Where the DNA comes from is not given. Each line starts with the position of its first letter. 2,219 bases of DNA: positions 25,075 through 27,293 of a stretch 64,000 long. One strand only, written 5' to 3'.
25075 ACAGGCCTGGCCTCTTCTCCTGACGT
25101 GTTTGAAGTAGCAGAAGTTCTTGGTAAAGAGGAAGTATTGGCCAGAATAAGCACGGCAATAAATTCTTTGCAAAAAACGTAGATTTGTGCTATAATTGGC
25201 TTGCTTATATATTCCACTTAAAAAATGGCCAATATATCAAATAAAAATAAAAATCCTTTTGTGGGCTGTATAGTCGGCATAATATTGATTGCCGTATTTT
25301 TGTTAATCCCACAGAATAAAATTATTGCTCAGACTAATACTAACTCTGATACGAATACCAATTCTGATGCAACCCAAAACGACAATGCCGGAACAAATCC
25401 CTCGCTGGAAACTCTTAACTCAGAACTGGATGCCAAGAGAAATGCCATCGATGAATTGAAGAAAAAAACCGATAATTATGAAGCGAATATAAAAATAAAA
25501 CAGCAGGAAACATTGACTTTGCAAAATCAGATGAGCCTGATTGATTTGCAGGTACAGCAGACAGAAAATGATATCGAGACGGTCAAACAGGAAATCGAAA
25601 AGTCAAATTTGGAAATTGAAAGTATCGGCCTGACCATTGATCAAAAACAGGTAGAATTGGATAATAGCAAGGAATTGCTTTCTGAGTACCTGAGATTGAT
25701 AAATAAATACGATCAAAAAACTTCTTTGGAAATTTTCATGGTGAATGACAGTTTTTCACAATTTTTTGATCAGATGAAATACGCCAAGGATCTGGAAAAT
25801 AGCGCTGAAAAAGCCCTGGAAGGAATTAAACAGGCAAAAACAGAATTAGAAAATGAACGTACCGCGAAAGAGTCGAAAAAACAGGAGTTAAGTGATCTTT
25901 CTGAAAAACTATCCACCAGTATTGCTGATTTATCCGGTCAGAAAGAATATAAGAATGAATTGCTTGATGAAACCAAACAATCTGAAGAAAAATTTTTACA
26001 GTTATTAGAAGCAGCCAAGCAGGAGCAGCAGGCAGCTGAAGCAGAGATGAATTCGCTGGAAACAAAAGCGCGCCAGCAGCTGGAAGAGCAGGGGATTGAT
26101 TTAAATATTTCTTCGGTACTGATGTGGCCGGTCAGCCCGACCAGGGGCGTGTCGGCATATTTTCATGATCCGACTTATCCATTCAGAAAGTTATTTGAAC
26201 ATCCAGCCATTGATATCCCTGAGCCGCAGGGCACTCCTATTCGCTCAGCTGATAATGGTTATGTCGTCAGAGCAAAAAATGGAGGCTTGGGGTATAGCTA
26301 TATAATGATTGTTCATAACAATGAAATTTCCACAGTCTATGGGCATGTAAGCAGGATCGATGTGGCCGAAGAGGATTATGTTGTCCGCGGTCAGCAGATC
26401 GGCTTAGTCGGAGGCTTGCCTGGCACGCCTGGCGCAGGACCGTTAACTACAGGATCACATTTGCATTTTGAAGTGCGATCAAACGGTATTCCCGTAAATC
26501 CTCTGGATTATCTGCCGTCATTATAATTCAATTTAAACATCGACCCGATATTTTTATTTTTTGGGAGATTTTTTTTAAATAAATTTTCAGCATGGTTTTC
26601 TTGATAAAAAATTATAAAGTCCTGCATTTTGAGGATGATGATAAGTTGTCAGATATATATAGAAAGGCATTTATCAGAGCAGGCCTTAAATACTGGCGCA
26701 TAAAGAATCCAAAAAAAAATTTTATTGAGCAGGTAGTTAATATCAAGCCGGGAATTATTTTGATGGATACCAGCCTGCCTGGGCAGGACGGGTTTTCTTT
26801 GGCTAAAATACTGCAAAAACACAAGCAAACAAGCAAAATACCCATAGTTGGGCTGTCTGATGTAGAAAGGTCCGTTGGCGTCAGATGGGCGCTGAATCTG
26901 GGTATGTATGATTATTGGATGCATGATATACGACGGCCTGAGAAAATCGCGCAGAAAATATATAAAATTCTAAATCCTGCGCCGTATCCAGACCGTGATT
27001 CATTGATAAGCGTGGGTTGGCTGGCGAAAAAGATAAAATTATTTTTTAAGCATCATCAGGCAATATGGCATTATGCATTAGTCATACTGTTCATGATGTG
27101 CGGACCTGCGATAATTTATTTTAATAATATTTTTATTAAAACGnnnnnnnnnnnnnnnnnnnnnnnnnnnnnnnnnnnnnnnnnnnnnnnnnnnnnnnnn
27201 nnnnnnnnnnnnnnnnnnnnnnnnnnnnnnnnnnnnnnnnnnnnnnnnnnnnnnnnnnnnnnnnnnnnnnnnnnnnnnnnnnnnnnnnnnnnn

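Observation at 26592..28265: Unusual one-component architecture: cytoplasmic receiver-like domain, TM helix, extracytoplasmic transglutaminase-like domain, coiled coil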

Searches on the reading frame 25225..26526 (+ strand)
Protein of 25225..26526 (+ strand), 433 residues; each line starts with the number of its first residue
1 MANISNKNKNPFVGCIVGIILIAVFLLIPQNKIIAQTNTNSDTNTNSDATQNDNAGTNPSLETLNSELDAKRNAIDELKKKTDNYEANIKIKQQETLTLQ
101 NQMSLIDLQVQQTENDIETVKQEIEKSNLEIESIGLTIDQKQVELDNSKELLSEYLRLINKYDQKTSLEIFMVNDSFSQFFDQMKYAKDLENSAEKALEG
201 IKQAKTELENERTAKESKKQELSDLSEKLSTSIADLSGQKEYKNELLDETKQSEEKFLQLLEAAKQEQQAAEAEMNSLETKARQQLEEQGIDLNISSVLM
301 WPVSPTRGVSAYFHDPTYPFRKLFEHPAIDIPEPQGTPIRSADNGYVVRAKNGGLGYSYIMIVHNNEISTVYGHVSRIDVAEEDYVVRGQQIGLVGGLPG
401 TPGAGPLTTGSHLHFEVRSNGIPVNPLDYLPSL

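Call 3: search_protein_families(library=pfam, proteins=[window:25225-26526:+], max_evalue=1)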
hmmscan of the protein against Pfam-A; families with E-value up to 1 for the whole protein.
window:25225-26526:+ (433 aa): 2 families
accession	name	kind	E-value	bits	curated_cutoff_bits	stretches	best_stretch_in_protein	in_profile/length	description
PF01551.29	Peptidase_M23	-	1.1e-23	83.7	28.7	1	326-426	3-96/96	Peptidase family M23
PF11027.13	DUF2615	-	0.8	10.2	23.4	1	6-53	50-97/104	Protein of unknown function (DUF2615)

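Call 4: search_protein_families(library=ncbifam, proteins=[window:25225-26526:+], max_evalue=1)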
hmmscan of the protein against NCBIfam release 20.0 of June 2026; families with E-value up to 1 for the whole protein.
window:25225-26526:+ (433 aa): 22 families
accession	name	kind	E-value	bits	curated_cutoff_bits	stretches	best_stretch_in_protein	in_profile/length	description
NF041208.1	celldiv_DipM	equivalog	5.6e-15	55.5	740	1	328-432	321-419/419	cell division endopeptidase DipM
NF053825.1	PdgNdpepShyA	equivalog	7.7e-15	54.5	700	1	322-427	292-390/425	peptidoglycan DD-endopeptidase ShyA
NF008652.0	PRK11649.1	equivalog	2e-14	53.2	341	1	301-428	286-408/439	murein DD-endopeptidase MepM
NF008123.1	PRK10871.1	equivalog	1.4e-12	47.7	311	1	328-431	267-363/365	murein hydrolase activator NlpD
NF052336.1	PdgHdaseHSB100310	equivalog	1e-11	44.8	500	1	299-422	35-146/316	peptidoglycan hydrolase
NF052530.1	Heli_ShapePgp3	exception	2e-11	43.5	300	1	328-430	169-264/270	peptidoglycan metallopeptidase Pgp3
NF053738.1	S2SprSpoIIQBc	equivalog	2.4e-11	43.7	250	1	340-430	138-223/232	stage II sporulation protein SpoIIQ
NF053824.1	PdgNdpepShyC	equivalog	3.7e-11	42.6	700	1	322-426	292-389/429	peptidoglycan DD-endopeptidase ShyC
NF040883.1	amid_act_ActS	equivalog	4e-11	42.7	375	1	328-432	138-235/242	amidase activator ActS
NF050804.1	CellDivDipMCaul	equivalog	6.3e-10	38.5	900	1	329-419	531-615/634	cell division endopeptidase DipM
NF052529.1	PG_M23_Pgp6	exception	3.3e-09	35.9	600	1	327-429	336-431/452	peptidoglycan metallopeptidase Pgp6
NF008644.1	PRK11637.1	equivalog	2.8e-08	33.2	270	2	72-286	3-206/385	murein hydrolase activator EnvC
TIGR02168.1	SMC_prok_B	equivalog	6.1e-05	20.9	567.35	1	43-283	237-487/1181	chromosome segregation protein SMC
TIGR02169.1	SMC_prok_A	equivalog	0.00052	17.8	729.4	1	52-285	682-909/1165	chromosome segregation protein SMC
NF041751.2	sbcc_Staph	equivalog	0.00072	17.6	920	1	31-294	246-499/1007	exonuclease subunit SbcC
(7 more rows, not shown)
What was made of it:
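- Closest known: FtsEX-EnvC and FtsEX-PcsB cell-wall hydrolase control. Same: An EnvC-like M23 protein is encoded next door (call 4).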

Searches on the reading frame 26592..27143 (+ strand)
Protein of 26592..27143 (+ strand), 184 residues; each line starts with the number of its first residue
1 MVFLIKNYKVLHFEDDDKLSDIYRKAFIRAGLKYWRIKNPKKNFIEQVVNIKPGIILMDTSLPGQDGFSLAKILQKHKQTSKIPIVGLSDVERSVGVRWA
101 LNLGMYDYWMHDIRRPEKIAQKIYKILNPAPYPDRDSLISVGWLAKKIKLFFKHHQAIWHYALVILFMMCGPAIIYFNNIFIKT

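Call 59: find_homologous_proteins(query=A6, max_evalue=0.001)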
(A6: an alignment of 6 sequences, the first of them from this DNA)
Query A6 (6 sequences) (184 aa, profile of the alignment): 10 proteins with E <= 0.001 among 1128 candidates.
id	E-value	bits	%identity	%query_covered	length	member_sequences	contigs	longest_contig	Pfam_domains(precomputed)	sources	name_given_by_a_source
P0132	2.9e-81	289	41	90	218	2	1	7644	PF00072.31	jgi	jgi:CheY-like chemotaxis protein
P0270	1.0e-4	40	35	38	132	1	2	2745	PF00072.31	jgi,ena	-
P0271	1.5e-4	39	31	46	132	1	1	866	PF00072.31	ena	-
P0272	1.5e-4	39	32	47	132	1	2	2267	PF00072.31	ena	-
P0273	1.7e-4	39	41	30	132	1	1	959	PF00072.31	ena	-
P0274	3.1e-4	38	38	32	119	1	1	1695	PF00072.31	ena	-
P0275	3.5e-4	38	35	29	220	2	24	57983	PF00486.35,PF00072.31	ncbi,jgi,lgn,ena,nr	ncbi:MAG: response regulator transcription factor [Erysipelotrichaceae bacterium]|jgi:DNA-binding re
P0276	4.1e-4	38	35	37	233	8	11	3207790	PF00486.35,PF00072.31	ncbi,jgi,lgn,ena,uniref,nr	ncbi:response regulator transcription factor [Pectinatus frisingensis]|jgi:two-component system alka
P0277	4.2e-4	38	34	41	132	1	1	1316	PF00072.31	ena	-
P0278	5.9e-4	38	39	30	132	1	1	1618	PF00072.31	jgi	-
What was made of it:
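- Tried and rejected: Only the split member P0132 came up, and nothing else was better than E 1e-4 (call 59).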
